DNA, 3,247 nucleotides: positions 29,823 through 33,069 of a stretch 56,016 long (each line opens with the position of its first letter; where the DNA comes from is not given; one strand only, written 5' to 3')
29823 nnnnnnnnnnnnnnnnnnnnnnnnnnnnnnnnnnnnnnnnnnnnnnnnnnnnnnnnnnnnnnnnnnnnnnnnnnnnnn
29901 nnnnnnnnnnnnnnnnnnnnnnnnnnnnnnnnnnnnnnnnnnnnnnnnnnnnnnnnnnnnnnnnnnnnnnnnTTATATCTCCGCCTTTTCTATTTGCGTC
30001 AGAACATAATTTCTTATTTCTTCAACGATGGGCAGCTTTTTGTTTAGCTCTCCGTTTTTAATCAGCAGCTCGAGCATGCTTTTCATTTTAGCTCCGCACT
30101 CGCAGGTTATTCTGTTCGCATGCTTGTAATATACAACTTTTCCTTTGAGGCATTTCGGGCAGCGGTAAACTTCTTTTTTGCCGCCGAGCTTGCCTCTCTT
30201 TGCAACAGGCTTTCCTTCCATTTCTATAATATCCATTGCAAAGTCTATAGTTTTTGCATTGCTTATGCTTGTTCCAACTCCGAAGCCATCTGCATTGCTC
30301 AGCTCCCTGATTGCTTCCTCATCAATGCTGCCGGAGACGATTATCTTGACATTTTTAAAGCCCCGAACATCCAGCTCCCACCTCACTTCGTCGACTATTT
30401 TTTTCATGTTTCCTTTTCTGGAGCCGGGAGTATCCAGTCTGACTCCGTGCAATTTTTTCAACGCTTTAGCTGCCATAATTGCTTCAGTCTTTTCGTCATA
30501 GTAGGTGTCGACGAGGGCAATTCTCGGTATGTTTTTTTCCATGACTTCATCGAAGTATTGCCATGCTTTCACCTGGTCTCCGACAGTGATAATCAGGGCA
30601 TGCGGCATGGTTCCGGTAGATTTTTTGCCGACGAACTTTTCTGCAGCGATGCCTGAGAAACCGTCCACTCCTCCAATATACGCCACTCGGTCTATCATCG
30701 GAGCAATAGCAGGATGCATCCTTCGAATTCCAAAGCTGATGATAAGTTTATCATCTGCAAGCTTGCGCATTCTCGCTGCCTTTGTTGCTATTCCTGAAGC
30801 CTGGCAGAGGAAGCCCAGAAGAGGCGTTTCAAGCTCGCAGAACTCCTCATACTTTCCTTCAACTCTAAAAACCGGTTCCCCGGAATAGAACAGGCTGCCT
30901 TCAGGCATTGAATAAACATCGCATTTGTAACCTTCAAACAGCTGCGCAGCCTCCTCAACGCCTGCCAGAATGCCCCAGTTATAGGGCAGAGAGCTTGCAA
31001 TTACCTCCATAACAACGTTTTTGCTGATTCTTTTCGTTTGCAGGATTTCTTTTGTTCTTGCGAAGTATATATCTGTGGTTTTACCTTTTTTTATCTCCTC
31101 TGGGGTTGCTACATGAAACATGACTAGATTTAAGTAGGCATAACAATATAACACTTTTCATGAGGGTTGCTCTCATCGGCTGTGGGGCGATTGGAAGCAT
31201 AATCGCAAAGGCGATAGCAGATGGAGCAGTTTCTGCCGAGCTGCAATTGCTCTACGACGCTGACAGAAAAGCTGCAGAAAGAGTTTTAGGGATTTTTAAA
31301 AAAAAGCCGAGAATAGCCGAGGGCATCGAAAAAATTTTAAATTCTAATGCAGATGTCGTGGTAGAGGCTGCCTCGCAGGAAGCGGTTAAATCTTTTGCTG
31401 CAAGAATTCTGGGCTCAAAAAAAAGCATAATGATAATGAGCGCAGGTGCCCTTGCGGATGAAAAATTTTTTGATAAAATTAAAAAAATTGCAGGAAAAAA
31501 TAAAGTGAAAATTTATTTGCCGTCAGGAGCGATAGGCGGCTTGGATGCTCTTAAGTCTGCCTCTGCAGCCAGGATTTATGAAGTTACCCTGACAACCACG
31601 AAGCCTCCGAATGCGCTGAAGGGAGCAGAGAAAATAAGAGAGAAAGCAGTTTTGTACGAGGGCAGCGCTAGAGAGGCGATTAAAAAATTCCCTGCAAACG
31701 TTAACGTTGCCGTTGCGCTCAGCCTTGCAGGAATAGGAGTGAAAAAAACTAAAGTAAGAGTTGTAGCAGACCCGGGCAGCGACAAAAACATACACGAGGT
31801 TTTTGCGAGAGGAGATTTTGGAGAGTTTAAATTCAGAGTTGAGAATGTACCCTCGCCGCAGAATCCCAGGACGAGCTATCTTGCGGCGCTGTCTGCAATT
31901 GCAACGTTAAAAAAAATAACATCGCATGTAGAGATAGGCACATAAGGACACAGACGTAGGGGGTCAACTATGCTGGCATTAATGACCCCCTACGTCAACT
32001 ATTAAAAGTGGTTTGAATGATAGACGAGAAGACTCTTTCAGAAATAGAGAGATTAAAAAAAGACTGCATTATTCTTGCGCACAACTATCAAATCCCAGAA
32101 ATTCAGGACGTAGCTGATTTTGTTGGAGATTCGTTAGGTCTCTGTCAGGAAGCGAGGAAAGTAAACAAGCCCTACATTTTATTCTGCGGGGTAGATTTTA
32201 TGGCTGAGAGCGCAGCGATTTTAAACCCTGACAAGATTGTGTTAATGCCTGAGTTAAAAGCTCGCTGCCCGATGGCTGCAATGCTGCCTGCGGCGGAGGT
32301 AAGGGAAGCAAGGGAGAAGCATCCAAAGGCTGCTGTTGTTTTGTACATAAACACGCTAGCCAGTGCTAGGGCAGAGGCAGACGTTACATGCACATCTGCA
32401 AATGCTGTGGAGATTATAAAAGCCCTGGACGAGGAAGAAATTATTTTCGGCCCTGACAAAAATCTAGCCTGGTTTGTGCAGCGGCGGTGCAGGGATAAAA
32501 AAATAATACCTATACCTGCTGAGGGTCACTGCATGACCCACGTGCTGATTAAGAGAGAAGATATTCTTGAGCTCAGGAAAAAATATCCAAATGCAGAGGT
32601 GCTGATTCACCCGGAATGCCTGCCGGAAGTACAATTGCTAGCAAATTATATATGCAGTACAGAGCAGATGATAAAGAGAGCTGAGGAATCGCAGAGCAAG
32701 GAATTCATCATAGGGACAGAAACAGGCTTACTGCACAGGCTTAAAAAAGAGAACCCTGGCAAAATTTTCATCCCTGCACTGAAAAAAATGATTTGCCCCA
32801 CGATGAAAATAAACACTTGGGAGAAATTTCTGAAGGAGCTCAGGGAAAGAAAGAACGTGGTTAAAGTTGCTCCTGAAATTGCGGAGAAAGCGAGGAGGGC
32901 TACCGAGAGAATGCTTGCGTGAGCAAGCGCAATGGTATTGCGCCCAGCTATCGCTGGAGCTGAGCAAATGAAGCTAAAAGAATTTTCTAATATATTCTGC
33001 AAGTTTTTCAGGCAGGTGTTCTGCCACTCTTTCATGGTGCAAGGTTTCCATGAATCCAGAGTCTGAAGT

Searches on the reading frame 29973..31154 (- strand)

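Call 49: search_protein_families(library=pfam, proteins=[window:29973-31154:-], max_evalue=0.001)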
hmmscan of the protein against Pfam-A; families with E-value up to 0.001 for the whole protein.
window:29973-31154:- (393 aa): 2 families
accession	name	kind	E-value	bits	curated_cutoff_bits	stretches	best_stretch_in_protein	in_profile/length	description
PF02749.22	QRPTase_N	-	5.3e-24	84.7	27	1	28-120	1-82/82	Quinolinate phosphoribosyl transferase, N-terminal domain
PF01729.25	QRPTase_C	-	1.8e-23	83.6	23.1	1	122-308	1-169/169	Quinolinate phosphoribosyl transferase, C-terminal domain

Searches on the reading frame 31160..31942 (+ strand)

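Call 85: search_protein_families(library=pfam, proteins=[window:31160-31942:+], max_evalue=0.0001)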
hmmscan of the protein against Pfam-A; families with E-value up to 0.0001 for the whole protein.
window:31160-31942:+ (261 aa): 3 families
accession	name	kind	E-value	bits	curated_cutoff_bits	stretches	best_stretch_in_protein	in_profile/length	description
PF01958.23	Asp_DH_C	-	8.3e-39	132.2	27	1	160-247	2-89/89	Aspartate dehydrogenase, C-terminal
PF03447.22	NAD_binding_3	-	4.2e-20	73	24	1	7-121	1-116/116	Homoserine dehydrogenase, NAD binding domain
PF01113.26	DapB_N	-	8.7e-07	29.5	25.6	1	1-113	1-115/124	Dihydrodipicolinate reductase, N-terminus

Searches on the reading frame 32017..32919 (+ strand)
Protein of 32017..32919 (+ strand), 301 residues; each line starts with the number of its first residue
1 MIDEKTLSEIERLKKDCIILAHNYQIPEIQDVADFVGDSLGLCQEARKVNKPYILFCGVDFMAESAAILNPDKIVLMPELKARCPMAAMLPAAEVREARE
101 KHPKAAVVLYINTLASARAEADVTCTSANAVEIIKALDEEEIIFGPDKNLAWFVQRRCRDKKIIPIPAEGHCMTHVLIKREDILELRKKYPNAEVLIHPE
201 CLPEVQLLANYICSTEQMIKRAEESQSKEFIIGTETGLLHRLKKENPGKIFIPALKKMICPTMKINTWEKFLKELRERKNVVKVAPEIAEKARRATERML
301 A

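Call 32: search_protein_families(library=pfam, proteins=[window:32017-32919:+], max_evalue=0.001)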
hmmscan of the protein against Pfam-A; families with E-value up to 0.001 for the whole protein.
window:32017-32919:+ (301 aa): 1 family
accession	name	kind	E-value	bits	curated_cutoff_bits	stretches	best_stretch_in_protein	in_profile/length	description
PF02445.21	NadA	-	4.7e-112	374.4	27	1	10-301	3-295/295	Quinolinate synthetase A protein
